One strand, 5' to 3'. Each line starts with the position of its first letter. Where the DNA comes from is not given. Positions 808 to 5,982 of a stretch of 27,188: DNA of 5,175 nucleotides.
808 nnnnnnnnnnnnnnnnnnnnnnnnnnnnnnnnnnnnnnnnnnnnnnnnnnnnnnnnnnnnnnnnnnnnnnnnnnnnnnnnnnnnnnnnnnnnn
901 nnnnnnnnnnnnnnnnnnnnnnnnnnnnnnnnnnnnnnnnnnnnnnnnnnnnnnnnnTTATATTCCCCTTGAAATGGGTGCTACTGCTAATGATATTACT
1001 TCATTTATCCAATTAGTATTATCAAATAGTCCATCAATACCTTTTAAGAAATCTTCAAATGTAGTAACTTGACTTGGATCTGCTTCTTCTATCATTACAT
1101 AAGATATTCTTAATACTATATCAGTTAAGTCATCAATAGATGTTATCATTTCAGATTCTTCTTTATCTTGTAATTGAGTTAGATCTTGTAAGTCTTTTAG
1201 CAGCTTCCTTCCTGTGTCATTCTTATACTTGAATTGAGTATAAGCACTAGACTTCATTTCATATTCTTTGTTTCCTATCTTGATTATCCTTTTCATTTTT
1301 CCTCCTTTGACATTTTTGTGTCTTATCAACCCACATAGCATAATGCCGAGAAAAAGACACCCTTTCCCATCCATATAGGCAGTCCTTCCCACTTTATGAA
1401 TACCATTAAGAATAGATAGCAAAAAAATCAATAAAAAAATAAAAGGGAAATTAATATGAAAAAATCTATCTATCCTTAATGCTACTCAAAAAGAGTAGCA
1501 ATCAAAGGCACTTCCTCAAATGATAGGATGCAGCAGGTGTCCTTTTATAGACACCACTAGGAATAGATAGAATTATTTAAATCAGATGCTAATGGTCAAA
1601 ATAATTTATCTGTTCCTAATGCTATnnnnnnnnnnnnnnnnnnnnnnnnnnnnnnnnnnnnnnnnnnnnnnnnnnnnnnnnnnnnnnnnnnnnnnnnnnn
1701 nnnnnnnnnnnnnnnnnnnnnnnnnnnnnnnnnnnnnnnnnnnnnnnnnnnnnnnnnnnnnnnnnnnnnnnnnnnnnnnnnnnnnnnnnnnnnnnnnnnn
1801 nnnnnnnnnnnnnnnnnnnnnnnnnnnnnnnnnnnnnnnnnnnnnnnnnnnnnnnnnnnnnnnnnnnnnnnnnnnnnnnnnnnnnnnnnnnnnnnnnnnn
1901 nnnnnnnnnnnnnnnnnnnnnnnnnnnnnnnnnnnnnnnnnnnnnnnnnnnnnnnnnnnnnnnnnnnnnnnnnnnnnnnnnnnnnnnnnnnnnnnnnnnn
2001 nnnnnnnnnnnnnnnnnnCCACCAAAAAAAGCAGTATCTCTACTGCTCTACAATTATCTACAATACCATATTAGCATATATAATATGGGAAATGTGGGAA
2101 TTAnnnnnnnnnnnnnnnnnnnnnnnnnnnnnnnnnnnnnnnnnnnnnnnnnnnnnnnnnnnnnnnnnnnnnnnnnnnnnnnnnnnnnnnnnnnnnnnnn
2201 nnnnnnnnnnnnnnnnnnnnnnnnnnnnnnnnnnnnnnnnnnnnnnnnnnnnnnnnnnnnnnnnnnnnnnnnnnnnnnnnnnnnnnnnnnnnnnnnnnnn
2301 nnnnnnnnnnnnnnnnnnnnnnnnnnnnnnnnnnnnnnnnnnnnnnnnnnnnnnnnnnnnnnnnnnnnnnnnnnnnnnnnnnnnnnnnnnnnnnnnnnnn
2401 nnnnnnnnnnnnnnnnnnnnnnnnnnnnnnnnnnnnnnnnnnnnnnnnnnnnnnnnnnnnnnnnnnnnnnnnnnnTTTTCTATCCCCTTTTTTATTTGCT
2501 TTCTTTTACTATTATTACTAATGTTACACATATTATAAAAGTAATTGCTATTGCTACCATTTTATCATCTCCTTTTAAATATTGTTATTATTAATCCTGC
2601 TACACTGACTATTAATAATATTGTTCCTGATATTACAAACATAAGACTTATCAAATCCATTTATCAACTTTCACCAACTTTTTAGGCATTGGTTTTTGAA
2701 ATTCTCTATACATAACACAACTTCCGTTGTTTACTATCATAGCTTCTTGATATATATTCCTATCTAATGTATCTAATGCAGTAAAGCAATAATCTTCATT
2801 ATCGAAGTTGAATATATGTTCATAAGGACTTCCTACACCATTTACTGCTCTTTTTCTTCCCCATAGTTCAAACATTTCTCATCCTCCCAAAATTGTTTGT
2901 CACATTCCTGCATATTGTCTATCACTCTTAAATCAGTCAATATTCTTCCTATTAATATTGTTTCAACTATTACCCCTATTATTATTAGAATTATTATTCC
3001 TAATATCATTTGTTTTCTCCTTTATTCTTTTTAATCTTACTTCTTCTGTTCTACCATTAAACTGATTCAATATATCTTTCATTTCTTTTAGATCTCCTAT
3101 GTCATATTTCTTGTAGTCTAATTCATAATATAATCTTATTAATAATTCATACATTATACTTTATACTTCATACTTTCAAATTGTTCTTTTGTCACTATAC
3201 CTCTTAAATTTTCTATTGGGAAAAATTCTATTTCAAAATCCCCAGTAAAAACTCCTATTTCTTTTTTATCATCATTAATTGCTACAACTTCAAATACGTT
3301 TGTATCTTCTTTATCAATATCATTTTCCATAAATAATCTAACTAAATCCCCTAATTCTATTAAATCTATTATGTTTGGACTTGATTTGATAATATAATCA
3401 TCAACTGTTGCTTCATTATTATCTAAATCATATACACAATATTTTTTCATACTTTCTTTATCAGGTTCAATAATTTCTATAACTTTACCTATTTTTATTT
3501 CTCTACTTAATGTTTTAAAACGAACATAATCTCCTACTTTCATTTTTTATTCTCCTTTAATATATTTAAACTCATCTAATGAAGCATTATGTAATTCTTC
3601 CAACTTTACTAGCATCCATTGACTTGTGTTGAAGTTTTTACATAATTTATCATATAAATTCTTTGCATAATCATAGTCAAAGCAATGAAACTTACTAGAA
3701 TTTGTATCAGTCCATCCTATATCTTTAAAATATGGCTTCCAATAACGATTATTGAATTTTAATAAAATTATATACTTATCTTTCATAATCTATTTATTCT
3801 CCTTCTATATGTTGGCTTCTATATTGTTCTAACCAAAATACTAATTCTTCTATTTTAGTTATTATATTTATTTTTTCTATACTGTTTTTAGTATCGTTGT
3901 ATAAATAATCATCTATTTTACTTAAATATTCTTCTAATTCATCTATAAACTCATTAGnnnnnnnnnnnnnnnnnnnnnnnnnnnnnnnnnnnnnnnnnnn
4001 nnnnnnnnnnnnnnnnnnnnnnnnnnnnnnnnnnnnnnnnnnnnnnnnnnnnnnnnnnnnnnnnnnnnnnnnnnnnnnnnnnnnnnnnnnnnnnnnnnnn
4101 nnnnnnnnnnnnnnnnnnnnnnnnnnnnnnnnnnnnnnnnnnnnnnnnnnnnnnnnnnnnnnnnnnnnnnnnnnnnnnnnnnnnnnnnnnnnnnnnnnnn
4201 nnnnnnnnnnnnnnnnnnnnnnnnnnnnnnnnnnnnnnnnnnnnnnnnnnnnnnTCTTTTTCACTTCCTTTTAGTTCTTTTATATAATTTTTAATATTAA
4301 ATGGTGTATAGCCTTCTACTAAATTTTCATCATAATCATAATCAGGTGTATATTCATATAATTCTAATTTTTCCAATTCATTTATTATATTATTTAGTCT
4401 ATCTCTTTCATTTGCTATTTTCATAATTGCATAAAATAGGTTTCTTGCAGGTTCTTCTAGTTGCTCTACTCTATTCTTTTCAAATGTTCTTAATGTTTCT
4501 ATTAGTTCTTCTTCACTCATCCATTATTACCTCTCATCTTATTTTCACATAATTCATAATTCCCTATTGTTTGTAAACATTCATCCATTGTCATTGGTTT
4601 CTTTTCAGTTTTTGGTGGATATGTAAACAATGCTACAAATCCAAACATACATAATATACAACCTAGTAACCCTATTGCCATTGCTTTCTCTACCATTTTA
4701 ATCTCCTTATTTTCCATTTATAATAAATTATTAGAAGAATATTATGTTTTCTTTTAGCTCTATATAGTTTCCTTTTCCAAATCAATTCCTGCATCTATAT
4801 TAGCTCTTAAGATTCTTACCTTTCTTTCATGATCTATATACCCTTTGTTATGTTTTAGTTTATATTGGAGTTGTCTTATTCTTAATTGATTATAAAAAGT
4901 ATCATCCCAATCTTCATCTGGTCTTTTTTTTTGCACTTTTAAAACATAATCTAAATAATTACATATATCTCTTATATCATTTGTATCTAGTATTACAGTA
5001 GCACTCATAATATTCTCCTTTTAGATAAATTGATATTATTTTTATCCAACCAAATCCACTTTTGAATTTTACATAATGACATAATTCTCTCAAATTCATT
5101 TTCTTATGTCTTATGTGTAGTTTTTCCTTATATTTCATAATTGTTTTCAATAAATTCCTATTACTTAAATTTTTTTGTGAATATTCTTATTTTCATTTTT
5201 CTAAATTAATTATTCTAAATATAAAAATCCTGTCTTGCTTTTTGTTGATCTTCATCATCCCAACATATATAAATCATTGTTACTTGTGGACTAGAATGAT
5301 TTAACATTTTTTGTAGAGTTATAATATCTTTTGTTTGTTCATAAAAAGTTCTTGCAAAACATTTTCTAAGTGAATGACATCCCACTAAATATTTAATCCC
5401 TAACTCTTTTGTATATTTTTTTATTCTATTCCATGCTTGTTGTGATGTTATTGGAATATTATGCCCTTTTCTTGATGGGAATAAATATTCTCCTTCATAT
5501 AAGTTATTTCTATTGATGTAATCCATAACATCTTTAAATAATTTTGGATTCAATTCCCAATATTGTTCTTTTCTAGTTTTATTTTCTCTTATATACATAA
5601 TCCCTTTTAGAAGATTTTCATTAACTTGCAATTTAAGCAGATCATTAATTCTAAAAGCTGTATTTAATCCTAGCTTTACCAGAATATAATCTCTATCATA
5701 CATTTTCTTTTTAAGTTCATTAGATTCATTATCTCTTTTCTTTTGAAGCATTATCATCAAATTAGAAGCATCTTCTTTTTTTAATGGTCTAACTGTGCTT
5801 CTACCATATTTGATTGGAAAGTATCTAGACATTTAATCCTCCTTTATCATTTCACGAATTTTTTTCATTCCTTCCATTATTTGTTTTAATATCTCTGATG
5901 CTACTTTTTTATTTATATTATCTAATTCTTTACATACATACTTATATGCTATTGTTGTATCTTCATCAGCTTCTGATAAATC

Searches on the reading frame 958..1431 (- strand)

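Call 91: search_protein_families(library=phrogs, proteins=[window:958-1431:-], max_evalue=0.001)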
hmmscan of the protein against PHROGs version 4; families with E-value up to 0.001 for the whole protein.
window:958-1431:- (157 aa): 1 family
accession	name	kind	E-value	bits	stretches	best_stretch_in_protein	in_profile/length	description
phrog_709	-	unknown function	4.1e-14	53.9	1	46-149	1-111/133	-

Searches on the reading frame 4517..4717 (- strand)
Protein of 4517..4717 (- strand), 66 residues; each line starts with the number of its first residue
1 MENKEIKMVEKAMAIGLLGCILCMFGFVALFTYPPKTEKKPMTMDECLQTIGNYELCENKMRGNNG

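Call 42: search_protein_families(library=pfam, proteins=[window:4517-4717:-], max_evalue=0.01)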
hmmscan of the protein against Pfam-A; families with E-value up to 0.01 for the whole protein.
window:4517-4717:- (66 aa): 1 family
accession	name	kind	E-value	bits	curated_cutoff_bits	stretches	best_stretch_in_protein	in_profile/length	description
PF05653.20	Mg_trans_NIPA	-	0.0097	15.5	26.2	0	9-50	98-138/295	Magnesium transporter NIPA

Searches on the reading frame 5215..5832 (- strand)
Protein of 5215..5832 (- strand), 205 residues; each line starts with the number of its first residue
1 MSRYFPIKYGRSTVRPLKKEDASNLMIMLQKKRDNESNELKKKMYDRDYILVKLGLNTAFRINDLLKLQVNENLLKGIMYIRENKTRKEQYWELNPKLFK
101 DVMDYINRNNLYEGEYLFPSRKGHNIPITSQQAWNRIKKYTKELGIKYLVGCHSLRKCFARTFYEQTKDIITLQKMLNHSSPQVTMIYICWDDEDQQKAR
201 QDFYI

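Call 41: search_protein_families(library=pfam, proteins=[window:5215-5832:-], max_evalue=0.01)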
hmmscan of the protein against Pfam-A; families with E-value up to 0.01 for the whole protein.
window:5215-5832:- (205 aa): 1 family
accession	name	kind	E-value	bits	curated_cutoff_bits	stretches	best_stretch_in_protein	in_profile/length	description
PF00589.27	Phage_integrase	-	4.7e-26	92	27.1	1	42-189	18-166/172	Phage integrase family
